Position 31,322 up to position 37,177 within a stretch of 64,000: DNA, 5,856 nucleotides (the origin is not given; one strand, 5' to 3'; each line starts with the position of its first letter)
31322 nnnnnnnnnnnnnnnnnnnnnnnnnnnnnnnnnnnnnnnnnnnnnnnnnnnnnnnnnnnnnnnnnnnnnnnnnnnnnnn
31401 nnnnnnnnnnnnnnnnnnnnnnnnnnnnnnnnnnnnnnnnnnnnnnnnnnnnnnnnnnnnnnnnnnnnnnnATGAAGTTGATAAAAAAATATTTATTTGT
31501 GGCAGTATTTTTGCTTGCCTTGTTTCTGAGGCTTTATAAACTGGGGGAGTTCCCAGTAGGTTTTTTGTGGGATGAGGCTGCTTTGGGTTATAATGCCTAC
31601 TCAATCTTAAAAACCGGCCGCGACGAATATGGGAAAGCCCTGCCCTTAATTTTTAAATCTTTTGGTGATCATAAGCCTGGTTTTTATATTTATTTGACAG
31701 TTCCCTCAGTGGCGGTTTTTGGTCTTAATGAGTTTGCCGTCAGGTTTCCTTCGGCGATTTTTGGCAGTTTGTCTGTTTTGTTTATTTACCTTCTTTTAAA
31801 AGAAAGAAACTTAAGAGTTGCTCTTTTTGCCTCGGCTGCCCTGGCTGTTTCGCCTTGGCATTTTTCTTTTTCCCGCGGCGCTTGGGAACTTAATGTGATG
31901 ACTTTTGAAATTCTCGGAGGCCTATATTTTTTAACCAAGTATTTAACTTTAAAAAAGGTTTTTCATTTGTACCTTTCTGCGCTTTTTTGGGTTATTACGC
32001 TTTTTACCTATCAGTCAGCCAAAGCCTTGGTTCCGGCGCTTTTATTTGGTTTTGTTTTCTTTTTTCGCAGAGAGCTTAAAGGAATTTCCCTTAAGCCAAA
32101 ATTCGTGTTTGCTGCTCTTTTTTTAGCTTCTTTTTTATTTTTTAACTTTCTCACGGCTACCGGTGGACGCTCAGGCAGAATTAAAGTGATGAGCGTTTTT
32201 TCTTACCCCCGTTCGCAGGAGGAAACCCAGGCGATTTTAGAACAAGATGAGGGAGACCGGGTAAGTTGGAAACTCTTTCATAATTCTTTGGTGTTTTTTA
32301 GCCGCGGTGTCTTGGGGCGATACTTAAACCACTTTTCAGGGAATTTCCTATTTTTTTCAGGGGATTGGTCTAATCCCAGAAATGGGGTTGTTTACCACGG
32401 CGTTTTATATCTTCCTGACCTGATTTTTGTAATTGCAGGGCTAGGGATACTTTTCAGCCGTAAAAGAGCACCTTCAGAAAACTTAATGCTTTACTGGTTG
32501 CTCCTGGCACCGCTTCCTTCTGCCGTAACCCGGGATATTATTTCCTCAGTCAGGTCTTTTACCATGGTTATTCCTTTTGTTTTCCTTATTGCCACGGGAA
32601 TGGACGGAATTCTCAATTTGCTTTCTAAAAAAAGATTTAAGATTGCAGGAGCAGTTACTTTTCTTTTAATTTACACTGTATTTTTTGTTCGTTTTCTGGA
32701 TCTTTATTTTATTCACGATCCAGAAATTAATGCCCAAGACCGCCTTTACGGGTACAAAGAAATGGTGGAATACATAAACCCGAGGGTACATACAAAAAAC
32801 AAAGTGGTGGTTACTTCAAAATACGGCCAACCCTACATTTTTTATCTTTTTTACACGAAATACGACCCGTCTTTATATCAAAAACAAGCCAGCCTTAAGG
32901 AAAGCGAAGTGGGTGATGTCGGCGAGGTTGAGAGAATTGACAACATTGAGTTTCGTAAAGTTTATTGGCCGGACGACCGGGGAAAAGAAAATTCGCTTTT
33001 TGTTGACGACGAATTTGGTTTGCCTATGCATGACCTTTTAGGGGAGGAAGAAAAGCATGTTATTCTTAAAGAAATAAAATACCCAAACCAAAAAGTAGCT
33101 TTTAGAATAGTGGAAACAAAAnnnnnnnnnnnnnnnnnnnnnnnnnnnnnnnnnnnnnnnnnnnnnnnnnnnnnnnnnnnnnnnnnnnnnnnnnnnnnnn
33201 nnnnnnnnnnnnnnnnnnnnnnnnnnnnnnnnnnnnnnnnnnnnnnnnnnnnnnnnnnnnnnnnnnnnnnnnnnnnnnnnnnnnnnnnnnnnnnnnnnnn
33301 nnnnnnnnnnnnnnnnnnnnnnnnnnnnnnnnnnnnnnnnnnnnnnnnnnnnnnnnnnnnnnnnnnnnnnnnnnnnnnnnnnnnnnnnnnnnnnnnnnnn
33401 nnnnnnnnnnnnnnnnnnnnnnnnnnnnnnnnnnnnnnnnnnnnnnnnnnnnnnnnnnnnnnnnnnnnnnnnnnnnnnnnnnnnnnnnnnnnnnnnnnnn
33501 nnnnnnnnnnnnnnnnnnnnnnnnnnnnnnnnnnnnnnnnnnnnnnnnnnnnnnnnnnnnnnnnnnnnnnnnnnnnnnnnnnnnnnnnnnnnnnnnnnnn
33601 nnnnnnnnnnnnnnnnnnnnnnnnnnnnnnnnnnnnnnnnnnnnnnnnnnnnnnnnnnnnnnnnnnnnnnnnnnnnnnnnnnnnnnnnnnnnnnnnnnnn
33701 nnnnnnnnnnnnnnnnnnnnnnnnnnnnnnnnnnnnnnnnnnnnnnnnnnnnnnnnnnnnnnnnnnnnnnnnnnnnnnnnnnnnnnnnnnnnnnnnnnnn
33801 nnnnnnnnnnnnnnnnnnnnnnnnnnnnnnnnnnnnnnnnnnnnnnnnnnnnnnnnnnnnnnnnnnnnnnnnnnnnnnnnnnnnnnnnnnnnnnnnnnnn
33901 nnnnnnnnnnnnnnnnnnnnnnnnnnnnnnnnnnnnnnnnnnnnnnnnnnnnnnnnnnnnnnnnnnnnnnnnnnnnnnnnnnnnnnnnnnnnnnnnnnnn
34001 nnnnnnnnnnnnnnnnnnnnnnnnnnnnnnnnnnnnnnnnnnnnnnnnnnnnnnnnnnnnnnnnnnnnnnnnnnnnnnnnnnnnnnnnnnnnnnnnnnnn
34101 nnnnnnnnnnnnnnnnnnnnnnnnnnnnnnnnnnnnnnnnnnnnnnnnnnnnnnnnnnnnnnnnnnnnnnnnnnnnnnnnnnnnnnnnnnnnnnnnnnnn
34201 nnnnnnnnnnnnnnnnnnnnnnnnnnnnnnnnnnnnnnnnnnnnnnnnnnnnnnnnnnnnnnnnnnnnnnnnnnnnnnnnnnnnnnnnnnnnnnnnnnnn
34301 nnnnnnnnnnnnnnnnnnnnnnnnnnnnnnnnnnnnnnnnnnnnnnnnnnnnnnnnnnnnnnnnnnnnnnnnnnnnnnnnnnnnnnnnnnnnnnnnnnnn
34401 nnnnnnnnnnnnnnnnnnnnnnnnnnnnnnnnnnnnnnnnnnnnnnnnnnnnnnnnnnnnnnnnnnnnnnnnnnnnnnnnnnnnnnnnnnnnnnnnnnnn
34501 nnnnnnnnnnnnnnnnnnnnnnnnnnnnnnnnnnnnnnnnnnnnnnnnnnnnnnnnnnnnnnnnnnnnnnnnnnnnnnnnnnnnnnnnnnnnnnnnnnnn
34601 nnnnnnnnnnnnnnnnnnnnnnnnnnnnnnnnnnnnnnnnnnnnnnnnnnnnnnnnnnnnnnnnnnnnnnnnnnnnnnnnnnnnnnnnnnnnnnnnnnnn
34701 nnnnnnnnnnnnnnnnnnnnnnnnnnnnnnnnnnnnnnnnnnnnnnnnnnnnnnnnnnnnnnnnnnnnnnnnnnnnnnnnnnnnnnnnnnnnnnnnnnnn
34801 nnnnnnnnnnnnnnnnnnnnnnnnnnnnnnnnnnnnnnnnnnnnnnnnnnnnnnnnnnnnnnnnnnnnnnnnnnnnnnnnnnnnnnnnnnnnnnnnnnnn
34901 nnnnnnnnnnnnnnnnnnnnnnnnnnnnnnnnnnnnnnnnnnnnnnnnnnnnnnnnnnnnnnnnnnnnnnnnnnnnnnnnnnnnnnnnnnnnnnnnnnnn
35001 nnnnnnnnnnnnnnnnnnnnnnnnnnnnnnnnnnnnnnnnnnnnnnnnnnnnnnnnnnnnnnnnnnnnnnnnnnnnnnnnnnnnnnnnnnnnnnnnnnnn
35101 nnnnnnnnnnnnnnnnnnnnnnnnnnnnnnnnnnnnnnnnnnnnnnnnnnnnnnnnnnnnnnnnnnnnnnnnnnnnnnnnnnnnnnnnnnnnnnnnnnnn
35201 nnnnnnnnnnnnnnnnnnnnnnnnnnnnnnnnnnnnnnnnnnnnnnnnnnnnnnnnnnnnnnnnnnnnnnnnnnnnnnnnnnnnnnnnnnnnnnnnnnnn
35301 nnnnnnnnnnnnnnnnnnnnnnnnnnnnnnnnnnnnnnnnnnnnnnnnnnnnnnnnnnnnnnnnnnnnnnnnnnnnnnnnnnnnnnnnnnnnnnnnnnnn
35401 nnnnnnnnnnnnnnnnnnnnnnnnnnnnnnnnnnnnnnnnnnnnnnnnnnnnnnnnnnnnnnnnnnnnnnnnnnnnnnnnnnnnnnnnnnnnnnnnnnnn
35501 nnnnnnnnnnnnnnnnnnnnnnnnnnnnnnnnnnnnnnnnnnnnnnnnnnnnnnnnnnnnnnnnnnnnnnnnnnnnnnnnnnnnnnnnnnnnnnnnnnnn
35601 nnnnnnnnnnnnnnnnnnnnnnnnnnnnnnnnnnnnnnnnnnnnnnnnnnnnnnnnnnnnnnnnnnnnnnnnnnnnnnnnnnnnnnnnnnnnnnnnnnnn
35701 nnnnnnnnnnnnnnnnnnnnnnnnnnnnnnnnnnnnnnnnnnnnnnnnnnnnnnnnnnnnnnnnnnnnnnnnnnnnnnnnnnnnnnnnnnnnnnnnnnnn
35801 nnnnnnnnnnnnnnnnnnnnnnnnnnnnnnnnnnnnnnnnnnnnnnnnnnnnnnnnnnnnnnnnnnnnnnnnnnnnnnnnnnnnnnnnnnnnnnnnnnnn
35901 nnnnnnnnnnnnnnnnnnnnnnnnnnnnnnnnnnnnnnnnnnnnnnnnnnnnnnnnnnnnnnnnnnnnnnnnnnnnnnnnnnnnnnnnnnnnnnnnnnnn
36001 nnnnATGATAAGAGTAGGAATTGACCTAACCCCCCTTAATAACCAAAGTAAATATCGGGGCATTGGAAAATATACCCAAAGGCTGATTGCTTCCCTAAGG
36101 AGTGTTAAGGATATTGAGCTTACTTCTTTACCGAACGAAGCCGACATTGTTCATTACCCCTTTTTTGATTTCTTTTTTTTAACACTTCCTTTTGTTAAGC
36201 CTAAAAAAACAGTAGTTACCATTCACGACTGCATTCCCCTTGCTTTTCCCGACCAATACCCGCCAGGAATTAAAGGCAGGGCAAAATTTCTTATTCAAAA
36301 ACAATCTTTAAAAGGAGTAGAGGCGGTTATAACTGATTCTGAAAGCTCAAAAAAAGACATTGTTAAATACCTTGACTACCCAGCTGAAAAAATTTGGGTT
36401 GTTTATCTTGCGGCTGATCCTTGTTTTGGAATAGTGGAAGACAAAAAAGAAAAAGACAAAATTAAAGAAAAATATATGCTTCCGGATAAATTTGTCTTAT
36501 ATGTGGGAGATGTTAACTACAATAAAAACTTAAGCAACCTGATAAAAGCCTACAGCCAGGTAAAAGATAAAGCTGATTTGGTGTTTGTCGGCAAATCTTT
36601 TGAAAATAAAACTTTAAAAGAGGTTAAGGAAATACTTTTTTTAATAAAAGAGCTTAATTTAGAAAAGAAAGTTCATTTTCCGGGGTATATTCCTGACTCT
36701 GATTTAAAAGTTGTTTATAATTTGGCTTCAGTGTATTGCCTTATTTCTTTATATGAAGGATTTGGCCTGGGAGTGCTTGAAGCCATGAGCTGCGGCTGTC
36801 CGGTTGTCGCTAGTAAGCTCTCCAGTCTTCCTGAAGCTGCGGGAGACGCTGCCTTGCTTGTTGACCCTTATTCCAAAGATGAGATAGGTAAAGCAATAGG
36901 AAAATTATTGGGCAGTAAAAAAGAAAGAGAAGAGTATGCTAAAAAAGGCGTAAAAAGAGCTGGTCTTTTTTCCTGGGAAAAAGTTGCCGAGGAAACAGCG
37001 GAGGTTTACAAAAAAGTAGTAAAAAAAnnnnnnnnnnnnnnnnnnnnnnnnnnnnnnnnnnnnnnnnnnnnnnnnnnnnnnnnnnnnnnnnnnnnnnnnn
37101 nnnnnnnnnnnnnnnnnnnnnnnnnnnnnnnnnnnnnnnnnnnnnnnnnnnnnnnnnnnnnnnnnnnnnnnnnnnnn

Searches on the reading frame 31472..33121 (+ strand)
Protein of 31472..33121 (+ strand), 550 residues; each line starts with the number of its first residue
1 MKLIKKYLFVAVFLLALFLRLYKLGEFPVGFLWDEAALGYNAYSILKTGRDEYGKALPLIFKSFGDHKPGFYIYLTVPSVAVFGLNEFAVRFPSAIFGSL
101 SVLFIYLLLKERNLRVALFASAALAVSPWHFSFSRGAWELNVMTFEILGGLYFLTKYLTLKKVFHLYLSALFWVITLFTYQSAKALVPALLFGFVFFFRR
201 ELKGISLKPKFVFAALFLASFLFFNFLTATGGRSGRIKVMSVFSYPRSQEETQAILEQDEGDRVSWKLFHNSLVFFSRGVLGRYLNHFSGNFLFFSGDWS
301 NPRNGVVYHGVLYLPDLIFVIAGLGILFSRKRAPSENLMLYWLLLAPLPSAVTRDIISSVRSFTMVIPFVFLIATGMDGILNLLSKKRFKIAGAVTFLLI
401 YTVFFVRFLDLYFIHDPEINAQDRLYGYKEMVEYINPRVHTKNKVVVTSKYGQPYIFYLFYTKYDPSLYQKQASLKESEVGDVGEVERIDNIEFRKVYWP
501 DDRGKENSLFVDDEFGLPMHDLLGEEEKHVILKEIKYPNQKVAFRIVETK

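Call 9: search_protein_families(library=pfam, proteins=[window:31472-33121:+], max_evalue=0.01)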
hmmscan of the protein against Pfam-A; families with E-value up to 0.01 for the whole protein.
window:31472-33121:+ (550 aa): 1 family
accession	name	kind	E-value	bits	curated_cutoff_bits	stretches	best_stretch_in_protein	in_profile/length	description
PF13231.12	PMT_2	-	4.2e-10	40.5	26.1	1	68-222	2-153/160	Dolichyl-phosphate-mannose-protein mannosyltransferase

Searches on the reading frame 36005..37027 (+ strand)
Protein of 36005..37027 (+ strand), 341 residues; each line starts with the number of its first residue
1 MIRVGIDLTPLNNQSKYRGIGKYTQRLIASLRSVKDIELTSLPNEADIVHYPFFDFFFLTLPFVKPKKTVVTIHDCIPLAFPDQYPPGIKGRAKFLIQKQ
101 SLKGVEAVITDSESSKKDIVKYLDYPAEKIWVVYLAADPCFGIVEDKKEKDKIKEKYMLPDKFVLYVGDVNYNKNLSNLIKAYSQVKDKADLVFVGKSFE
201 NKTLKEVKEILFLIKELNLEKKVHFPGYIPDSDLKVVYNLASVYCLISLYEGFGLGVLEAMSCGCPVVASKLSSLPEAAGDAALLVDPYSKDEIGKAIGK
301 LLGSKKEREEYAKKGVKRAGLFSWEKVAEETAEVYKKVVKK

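Call 9: search_protein_families(library=pfam, proteins=[window:36005-37027:+], max_evalue=0.01)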
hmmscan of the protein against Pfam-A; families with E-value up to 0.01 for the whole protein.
window:36005-37027:+ (341 aa): 6 families
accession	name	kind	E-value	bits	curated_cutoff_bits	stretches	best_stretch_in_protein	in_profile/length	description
PF00534.26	Glycos_transf_1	-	1e-36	126.5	26.4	1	150-317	4-171/172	Glycosyl transferases group 1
PF13692.12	Glyco_trans_1_4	-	4.1e-28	98.8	27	1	163-302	3-140/142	Glycosyl transferases group 1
PF13439.12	Glyco_transf_4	-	8.9e-10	39.3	28.5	1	41-138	71-167/170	Glycosyltransferase Family 4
PF20706.3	GT4-conflict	-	3e-06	26.9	26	1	163-309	199-344/385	Family 4 Glycosyltransferase in conflict systems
PF13524.12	Glyco_trans_1_2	-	9.3e-06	26.1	25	1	222-319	28-129/144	Glycosyl transferase-like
PF13579.12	Glyco_trans_4_4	-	0.0019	19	29.7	1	68-134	96-156/158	Glycosyl transferase 4-like domain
